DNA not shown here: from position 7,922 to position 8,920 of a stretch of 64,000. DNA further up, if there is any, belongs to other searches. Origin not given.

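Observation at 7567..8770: Overlapping pair of HIT-like proteins that both lack the nucleophilic middle histidine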

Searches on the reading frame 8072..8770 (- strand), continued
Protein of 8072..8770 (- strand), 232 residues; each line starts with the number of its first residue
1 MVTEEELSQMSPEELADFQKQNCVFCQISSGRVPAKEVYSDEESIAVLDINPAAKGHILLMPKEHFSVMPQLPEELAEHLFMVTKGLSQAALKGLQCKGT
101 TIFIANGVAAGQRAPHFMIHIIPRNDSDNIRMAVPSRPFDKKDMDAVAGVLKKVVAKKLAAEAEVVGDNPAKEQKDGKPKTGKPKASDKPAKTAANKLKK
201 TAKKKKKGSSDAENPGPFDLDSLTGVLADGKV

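Call 17: search_protein_families(library=pfam, proteins=[L073:9051-9758:+, L040:1993-2781:-, L054:1139-2599:-, L041:11-1306:-, L019:4340-4846:-], max_evalue=0.001)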
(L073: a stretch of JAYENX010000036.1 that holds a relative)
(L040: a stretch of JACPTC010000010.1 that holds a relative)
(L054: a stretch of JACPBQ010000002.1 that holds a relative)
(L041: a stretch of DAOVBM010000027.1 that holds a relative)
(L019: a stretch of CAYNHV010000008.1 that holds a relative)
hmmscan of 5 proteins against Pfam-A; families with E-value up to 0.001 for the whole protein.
L073:9051-9758:+ (235 aa): 1 family
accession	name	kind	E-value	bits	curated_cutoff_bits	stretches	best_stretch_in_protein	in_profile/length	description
PF01255.24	Prenyltransf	-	2e-37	129.3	27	1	28-235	3-211/219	Putative undecaprenyl diphosphate synthase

L040:1993-2781:- (262 aa): 2 families
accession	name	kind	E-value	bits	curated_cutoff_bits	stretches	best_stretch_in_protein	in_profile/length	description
PF05670.18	NFACT-R_1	-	5.6e-31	107.8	29.8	1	74-184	1-112/112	NFACT protein RNA binding domain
PF05833.16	NFACT_N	-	6.3e-05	22.4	31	1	4-70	371-436/456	NFACT N-terminal and middle domains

L054:1139-2599:- (486 aa): 0 families

L041:11-1306:- (431 aa): 5 families
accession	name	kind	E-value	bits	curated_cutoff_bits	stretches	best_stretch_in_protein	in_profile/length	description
PF00009.33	GTP_EFTU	-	5e-60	202.8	26.5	1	5-215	1-184/188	Elongation factor Tu GTP binding domain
PF22594.2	GTP-eEF1A_C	-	6.8e-36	123.1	27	1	324-423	1-100/101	GTP-eEF1A C-terminal domain-like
PF03143.23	GTP_EFTU_D3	-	6.4e-28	97.6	27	1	320-424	3-103/106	Elongation factor Tu C-terminal domain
PF03144.31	GTP_EFTU_D2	-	4.7e-20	72.2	30.3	1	242-312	1-72/73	Elongation factor Tu domain 2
PF01926.29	MMR_HSR1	-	3.7e-05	24.2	21.9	0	66-147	27-113/113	50S ribosome-binding GTPase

L019:4340-4846:- (168 aa): 1 family
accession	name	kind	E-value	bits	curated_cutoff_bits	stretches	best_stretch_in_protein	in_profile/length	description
PF00334.24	NDK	-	5.5e-43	146.5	27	1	3-150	1-134/135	Nucleoside diphosphate kinase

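Call 21: find_homologous_proteins(query=P0014)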
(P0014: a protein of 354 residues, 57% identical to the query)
Query P0014 (354 aa): 1175 proteins with E <= 0.001 among 6868 candidates; the best 120 are listed.
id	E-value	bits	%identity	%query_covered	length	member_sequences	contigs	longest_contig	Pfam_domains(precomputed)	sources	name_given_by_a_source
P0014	7.9e-233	790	100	100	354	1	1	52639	PF11969.14,PF01230.30,PF04677.21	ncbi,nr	ncbi:HIT domain-containing protein [Candidatus Woesearchaeota archaeon]|nr:HIT domain-containing pro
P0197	1.0e-102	362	45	100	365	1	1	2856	PF11969.14,PF01230.30,PF04677.21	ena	-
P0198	3.5e-101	357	45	99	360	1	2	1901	PF11969.14,PF01230.30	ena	-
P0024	4.2e-87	311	58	43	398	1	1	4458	PF11969.14,PF01230.30,PF04677.21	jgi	jgi:histidine triad (HIT) family protein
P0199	1.1e-86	310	42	99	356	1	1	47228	PF11969.14,PF01230.30,PF04677.21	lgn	-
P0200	2.5e-65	239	61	49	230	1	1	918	PF11969.14,PF01230.30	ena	-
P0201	3.5e-65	239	69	44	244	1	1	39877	PF11969.14,PF01230.30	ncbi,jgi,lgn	-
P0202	1.3e-64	237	65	44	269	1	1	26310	PF11969.14,PF01230.30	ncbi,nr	ncbi:HIT domain-containing protein [Candidatus Woesearchaeota archaeon]|nr:HIT domain-containing pro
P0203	1.4e-64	237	66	44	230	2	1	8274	PF11969.14,PF01230.30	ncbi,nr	ncbi:MAG: HIT domain-containing protein, partial [Candidatus Woesearchaeota archaeon]|nr:HIT domain-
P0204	6.7e-64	235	67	44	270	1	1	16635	PF11969.14,PF01230.30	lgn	-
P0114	7.9e-64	234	66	44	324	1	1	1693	PF11969.14,PF01230.30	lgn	-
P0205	1.4e-63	234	64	44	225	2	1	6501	PF11969.14,PF01230.30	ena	-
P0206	2.1e-63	233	66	44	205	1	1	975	PF11969.14,PF01230.30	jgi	-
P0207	2.2e-63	233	65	44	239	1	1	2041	PF11969.14,PF01230.30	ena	-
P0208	3.5e-63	232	65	44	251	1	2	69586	PF11969.14,PF01230.30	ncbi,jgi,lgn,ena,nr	ncbi:hypothetical protein COV19_01130 [Candidatus Woesearchaeota archaeon CG10_big_fil_rev_8_21_14_0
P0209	4.1e-63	232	63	44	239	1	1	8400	PF11969.14,PF01230.30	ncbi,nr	ncbi:MAG: HIT domain-containing protein [Nanoarchaeota archaeon]|nr:HIT domain-containing protein [N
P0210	4.4e-63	232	69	44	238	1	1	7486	PF11969.14,PF01230.30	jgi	-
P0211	6.6e-63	231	68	44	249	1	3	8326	PF11969.14,PF01230.30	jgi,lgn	jgi:histidine triad (HIT) family protein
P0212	7.1e-63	231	67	44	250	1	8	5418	PF11969.14,PF01230.30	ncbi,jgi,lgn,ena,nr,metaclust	ncbi:hypothetical protein COT48_01440 [Candidatus Woesearchaeota archaeon CG08_land_8_20_14_0_20_47_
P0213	7.6e-63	231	69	44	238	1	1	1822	PF11969.14,PF01230.30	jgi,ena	-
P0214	7.7e-63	231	63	45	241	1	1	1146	PF11969.14,PF01230.30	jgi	jgi:histidine triad (HIT) family protein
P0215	8.2e-63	231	69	44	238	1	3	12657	PF11969.14,PF01230.30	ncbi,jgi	-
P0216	1.6e-62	230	66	43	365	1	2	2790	PF11969.14,PF01230.30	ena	-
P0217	2.2e-62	230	68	44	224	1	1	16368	PF11969.14,PF01230.30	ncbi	-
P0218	2.3e-62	230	65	44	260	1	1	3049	PF11969.14,PF01230.30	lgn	-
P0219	2.6e-62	229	58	45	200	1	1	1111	PF11969.14,PF01230.30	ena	-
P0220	2.7e-62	229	67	44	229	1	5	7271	PF11969.14,PF01230.30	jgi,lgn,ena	-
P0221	3.2e-62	229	67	44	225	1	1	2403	PF11969.14,PF01230.30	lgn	-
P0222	3.4e-62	229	64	43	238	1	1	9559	PF11969.14,PF01230.30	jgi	-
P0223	3.5e-62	229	67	44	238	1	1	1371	PF11969.14,PF01230.30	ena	-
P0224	3.9e-62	229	62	44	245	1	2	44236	PF11969.14,PF01230.30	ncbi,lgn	-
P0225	5.3e-62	228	67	44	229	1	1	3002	PF11969.14,PF01230.30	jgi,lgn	-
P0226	7.2e-62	228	67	44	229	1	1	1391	PF11969.14,PF01230.30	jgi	jgi:histidine triad (HIT) family protein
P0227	9.4e-62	228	66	43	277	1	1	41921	PF11969.14,PF01230.30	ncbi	ncbi:HIT family protein [Thermoproteota archaeon]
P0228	1.4e-61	227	67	44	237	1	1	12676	PF11969.14,PF01230.30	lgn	-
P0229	1.7e-61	227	58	54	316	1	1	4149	PF11969.14,PF01230.30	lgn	-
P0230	1.7e-61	227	63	44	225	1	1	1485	PF11969.14,PF01230.30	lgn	-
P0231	1.7e-61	227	67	44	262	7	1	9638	PF11969.14,PF01230.30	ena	-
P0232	2.0e-61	226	65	44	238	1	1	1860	PF11969.14,PF01230.30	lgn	-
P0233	2.7e-61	226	66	44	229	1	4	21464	PF11969.14,PF01230.30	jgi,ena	-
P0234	3.0e-61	226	62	44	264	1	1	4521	PF11969.14,PF01230.30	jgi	jgi:histidine triad (HIT) family protein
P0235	3.0e-61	226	65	44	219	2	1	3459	PF11969.14,PF01230.30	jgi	-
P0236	3.3e-61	226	62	44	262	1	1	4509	PF11969.14,PF01230.30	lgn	-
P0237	3.6e-61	226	66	44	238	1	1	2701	PF11969.14,PF01230.30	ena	-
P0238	3.8e-61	226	63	44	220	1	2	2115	PF11969.14,PF01230.30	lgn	-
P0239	4.3e-61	225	64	44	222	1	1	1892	PF11969.14,PF01230.30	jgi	jgi:histidine triad (HIT) family protein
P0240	4.4e-61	225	65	44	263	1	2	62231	PF11969.14,PF01230.30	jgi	-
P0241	4.6e-61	225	62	44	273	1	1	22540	PF11969.14,PF01230.30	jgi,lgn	jgi:histidine triad (HIT) family protein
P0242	4.6e-61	225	63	45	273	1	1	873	PF11969.14,PF01230.30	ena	-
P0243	5.0e-61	225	65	44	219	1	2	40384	PF11969.14,PF01230.30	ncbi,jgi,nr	ncbi:HIT domain-containing protein [Candidatus Woesearchaeota archaeon]|nr:HIT domain-containing pro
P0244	5.5e-61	225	67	44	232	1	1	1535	PF11969.14,PF01230.30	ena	-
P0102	6.5e-61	225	63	44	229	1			PF11969.14,PF01230.30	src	-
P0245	8.1e-61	224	63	44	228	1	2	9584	PF11969.14,PF01230.30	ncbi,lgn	ncbi:MAG: HIT family protein [Candidatus Nanoarchaeia archaeon]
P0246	9.9e-61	224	66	44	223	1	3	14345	PF11969.14,PF01230.30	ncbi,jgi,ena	-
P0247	9.9e-61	224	67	44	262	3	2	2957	PF11969.14,PF01230.30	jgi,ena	-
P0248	1.1e-60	224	63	45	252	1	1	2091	PF11969.14,PF01230.30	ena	-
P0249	1.2e-60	224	62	44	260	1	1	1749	PF11969.14,PF01230.30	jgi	jgi:histidine triad (HIT) family protein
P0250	1.3e-60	224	66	44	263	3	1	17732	PF11969.14,PF01230.30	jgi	-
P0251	1.3e-60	224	64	44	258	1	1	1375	PF11969.14,PF01230.30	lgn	-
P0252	1.4e-60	224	65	44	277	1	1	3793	PF11969.14,PF01230.30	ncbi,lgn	-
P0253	2.0e-60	223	62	47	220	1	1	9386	PF11969.14,PF01230.30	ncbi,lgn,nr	ncbi:MAG: HIT domain-containing protein [Candidatus Nanoarchaeia archaeon]|nr:HIT domain-containing 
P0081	2.2e-60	223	63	44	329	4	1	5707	PF11969.14,PF01230.30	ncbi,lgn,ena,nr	ncbi:MAG TPA: HIT domain-containing protein [Candidatus Nanoarchaeia archaeon]|nr:HIT domain-contain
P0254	2.7e-60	223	60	44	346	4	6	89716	PF11969.14,PF01230.30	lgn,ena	-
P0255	2.7e-60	223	62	44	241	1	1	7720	PF11969.14,PF01230.30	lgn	-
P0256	2.9e-60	223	56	44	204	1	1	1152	PF11969.14,PF01230.30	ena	-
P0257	3.0e-60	223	67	41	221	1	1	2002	PF11969.14,PF01230.30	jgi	-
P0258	3.4e-60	222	66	44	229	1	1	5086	PF11969.14,PF01230.30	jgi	-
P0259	3.7e-60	222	53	56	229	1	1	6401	PF11969.14,PF01230.30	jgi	-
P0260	4.4e-60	222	66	44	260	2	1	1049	PF11969.14,PF01230.30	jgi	jgi:histidine triad (HIT) family protein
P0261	4.5e-60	222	65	44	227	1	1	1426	PF11969.14,PF01230.30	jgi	jgi:histidine triad (HIT) family protein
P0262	5.8e-60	222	61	44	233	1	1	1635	PF11969.14,PF01230.30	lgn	-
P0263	5.9e-60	222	62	44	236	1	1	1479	PF11969.14,PF01230.30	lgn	-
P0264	8.6e-60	221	62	44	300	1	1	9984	PF11969.14,PF01230.30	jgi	jgi:histidine triad (HIT) family protein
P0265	1.0e-59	221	61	44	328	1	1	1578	PF11969.14,PF01230.30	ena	-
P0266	1.1e-59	221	60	45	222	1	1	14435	PF11969.14,PF01230.30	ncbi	ncbi:HIT domain-containing protein [Thermoproteota archaeon]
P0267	1.3e-59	220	64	44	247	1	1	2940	PF11969.14,PF01230.30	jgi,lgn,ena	-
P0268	1.5e-59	220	63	46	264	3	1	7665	PF11969.14,PF01230.30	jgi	-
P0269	1.5e-59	220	61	44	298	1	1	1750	PF11969.14,PF01230.30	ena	-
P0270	1.5e-59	220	58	49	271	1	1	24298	PF11969.14,PF01230.30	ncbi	ncbi:MAG: HIT domain-containing protein [Candidatus Woesearchaeota archaeon]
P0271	1.7e-59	220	63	46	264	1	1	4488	PF11969.14,PF01230.30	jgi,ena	-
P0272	1.7e-59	220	65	44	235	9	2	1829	PF11969.14,PF01230.30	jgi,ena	-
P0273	2.3e-59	220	62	44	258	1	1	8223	PF11969.14,PF01230.30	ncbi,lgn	-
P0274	2.3e-59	220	62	44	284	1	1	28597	PF11969.14,PF01230.30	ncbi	-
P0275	2.4e-59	220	62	43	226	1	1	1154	PF11969.14,PF01230.30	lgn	-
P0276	2.9e-59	219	64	43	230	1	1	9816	PF11969.14,PF01230.30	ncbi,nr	ncbi:HIT family protein [Candidatus Woesearchaeota archaeon]|nr:HIT family protein [Candidatus Woese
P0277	3.0e-59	219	63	44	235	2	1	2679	PF11969.14,PF01230.30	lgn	-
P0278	3.8e-59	219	65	44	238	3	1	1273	PF11969.14,PF01230.30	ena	-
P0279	4.1e-59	219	64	44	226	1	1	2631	PF11969.14,PF01230.30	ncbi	-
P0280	4.1e-59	219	65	44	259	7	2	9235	PF11969.14,PF01230.30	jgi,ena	-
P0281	5.1e-59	219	62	43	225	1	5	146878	PF11969.14,PF01230.30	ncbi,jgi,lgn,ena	-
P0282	6.8e-59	218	60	43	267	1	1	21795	PF11969.14,PF01230.30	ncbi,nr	ncbi:HIT family protein [Candidatus Woesearchaeota archaeon]|nr:HIT family protein [Candidatus Woese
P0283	7.7e-59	218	61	43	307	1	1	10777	PF11969.14,PF01230.30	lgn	-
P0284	8.2e-59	218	63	44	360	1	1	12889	PF11969.14,PF01230.30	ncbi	-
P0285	8.3e-59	218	62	44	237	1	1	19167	PF11969.14,PF01230.30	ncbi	-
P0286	9.2e-59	218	64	44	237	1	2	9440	PF11969.14,PF01230.30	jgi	-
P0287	1.1e-58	218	65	39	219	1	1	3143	PF11969.14,PF01230.30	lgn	-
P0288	1.2e-58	217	72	36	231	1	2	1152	PF11969.14,PF01230.30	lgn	-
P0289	1.2e-58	217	64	44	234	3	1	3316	PF11969.14,PF01230.30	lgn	-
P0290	1.2e-58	217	64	44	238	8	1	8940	PF11969.14,PF01230.30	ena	-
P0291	1.3e-58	217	60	44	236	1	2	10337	PF11969.14,PF01230.30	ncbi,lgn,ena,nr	ncbi:MAG: HIT domain-containing protein [Nanoarchaeota archaeon]|nr:HIT domain-containing protein [N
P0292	1.4e-58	217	61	45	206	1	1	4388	PF11969.14,PF01230.30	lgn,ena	-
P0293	1.4e-58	217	64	44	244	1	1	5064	PF11969.14,PF01230.30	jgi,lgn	-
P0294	1.6e-58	217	64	44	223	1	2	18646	PF11969.14,PF01230.30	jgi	-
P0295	1.6e-58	217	63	44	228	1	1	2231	PF11969.14,PF01230.30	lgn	-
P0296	1.6e-58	217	64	44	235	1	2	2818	PF11969.14,PF01230.30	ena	-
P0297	1.7e-58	217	64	44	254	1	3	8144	PF11969.14,PF01230.30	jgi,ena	-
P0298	1.8e-58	217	64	44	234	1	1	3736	PF11969.14,PF01230.30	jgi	-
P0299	1.9e-58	217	64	44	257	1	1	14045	PF11969.14,PF01230.30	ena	-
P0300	2.1e-58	217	53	56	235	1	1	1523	PF11969.14,PF01230.30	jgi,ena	jgi:histidine triad (HIT) family protein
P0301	2.5e-58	216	64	44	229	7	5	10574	PF11969.14,PF01230.30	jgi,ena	-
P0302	3.8e-58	216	63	44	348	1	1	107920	PF11969.14,PF01230.30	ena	-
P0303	4.5e-58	215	61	43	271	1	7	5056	PF11969.14,PF01230.30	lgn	-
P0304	4.9e-58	215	66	38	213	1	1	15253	PF11969.14,PF01230.30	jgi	jgi:histidine triad (HIT) family protein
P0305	5.1e-58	215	57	48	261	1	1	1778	PF11969.14,PF01230.30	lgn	-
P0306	6.4e-58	215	60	44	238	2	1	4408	PF11969.14,PF01230.30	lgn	-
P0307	6.4e-58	215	63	44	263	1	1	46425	PF11969.14,PF01230.30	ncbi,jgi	-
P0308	6.7e-58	215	61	44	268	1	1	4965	PF11969.14,PF01230.30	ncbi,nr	ncbi:HIT domain-containing protein [Candidatus Woesearchaeota archaeon]|nr:HIT domain-containing pro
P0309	7.9e-58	215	60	44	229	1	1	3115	PF11969.14,PF01230.30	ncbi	-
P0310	8.0e-58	215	53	52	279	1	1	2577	PF11969.14,PF01230.30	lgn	-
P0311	8.1e-58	215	62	43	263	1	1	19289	PF11969.14,PF01230.30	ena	-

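Call 30: search_protein_representatives(alignment_id=A1)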
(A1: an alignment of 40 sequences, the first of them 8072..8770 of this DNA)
Query: 40 sequences, 244 profile positions. Proteins with E-value up to 0.001 (for the whole library): 19956; up to 1e-10: 7225; up to 1e-30: 727. The best 150 are listed.
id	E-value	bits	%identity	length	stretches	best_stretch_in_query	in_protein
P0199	1.7e-119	414.2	-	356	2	8-184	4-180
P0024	5.6e-118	409.3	-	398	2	9-230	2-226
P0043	1.1e-94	332.9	-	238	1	1-241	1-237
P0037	1.5e-89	316.2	-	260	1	10-234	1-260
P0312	1.1e-87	310.1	-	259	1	2-233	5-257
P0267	2.5e-86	305.6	-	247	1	10-235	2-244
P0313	3.4e-85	301.9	-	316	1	1-234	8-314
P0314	1.0e-84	300.3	-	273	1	2-232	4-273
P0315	1.3e-83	296.7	-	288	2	10-221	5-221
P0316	6.5e-83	294.4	-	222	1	10-238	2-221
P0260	7.3e-83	294.3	-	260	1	8-232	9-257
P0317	7.4e-83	294.3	-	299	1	3-233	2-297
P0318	1.0e-82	293.8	-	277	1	3-232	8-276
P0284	1.1e-82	293.7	-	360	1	10-237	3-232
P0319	1.8e-81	289.7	-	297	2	2-218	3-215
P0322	1.9e-80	286.3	-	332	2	31-164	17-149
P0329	1.0e-77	277.4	-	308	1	10-238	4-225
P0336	1.6e-76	273.5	-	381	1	10-236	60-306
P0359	1.7e-74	266.9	-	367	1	11-235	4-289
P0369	4.6e-73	262.2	-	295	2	30-162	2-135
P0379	3.7e-72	259.2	-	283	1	17-189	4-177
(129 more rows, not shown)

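Call 32: predict_structure(alignment_id=A3)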
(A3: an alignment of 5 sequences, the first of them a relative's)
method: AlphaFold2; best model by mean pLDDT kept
length: 354 residues; sequences in the alignment: 5
mean_pLDDT: 80.1   pTM: 0.79
mean pLDDT of the five models: 80.1, 73.6, 71.0, 68.8, 66.0
residues with pLDDT >= 90: 136; 70-90: 154; 50-70: 17; < 50: 47
segments of 3 or more residues with pLDDT < 50: 161-163, 310-346, 351-354
pLDDT, mean of each block of 10 residues (from residue 1): 73 80 88 90 93 92 92 94 95 91 90 88 84 82 89 78 51 77 80 90 90 91 93 94 87 91 87 87 81 90 78 36 34 35 47 42
secondary structure, 60 per line:
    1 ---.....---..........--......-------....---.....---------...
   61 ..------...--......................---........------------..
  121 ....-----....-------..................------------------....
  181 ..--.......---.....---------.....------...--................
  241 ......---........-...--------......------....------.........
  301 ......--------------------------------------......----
elements in order: H4-8 H12-21 H24-29 E37-40 E44-48 E58-62 H74-95 E99-106 E119-124 E130-133 H141-158 H177-182 E188-191 E195-199 E209-213 H225-246 E250-257 E270-275 E282-285 H292-306 H345-350

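Call 35: fold_search(model_id=the predicted structure, library=pdb)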
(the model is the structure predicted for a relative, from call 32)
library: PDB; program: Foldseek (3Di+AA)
matches with E <= 10: 480; with E <= 0.001: 117
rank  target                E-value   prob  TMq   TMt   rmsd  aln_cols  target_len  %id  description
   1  3o0m_B                2.6e-08  1.00  0.30  0.76   1.2       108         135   32  Crystal structure of a ZN-bound histidine triad family protein from Mycobacterium smegmatis (released 2010-08-04)
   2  3o0m_A                4.2e-08  1.00  0.30  0.74   1.4       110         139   32  Crystal structure of a ZN-bound histidine triad family protein from Mycobacterium smegmatis (released 2010-08-04)
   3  3ksv                  8.8e-08  1.00  0.36  0.86   2.2       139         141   29  Hypothetical protein from Leishmania major (released 2010-01-12)
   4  3imi_A                1.4e-07  1.00  0.36  0.87   1.4       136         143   29  2.01 Angstrom resolution crystal structure of a HIT family protein from Bacillus anthracis str. 'Ames Ancestor' (released 2009-08-18)
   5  1y23_B                1.5e-07  1.00  0.37  0.90   1.4       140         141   30  Crystal structure of a member of HIT family of proteins from bacillus subtilis (released 2004-12-07)
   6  3lb5_A                1.6e-07  1.00  0.30  0.78   1.2       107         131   31  Crystal structure of Hit-like protein involved in cell-cycle regulation from Bartonella henselae with unknown ligand (released 2010-01-19)
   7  3l7x                  1.7e-07  1.00  0.37  0.81   1.2       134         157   34  The Crystal Structure of SMU.412c from Streptococcus mutans UA159 (released 2010-12-08)
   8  3imi_B                2.1e-07  1.00  0.36  0.88   1.5       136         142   32  2.01 Angstrom resolution crystal structure of a HIT family protein from Bacillus anthracis str. 'Ames Ancestor' (released 2009-08-18)
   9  3lb5_D                2.5e-07  1.00  0.29  0.79   1.3       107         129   31  Crystal structure of Hit-like protein involved in cell-cycle regulation from Bartonella henselae with unknown ligand (released 2010-01-19)
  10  6k5z_B                2.5e-07  1.00  0.44  0.49  15.9       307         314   14  Structure of uridylyltransferase (released 2019-12-18)
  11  6iq1_B                2.8e-07  1.00  0.37  0.87   2.0       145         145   34  Crystal structure of histidine triad nucleotide-binding protein from Candida albicans (released 2019-01-30)
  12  3lb5_B                2.9e-07  1.00  0.30  0.76   8.0       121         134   31  Crystal structure of Hit-like protein involved in cell-cycle regulation from Bartonella henselae with unknown ligand (released 2010-01-19)
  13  6iq1_D                3.1e-07  1.00  0.37  0.87   2.0       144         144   34  Crystal structure of histidine triad nucleotide-binding protein from Candida albicans (released 2019-01-30)
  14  3imi_C                3.6e-07  1.00  0.36  0.88   1.4       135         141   30  2.01 Angstrom resolution crystal structure of a HIT family protein from Bacillus anthracis str. 'Ames Ancestor' (released 2009-08-18)
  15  3lb5_C                4.5e-07  1.00  0.29  0.75   1.2       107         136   31  Crystal structure of Hit-like protein involved in cell-cycle regulation from Bartonella henselae with unknown ligand (released 2010-01-19)
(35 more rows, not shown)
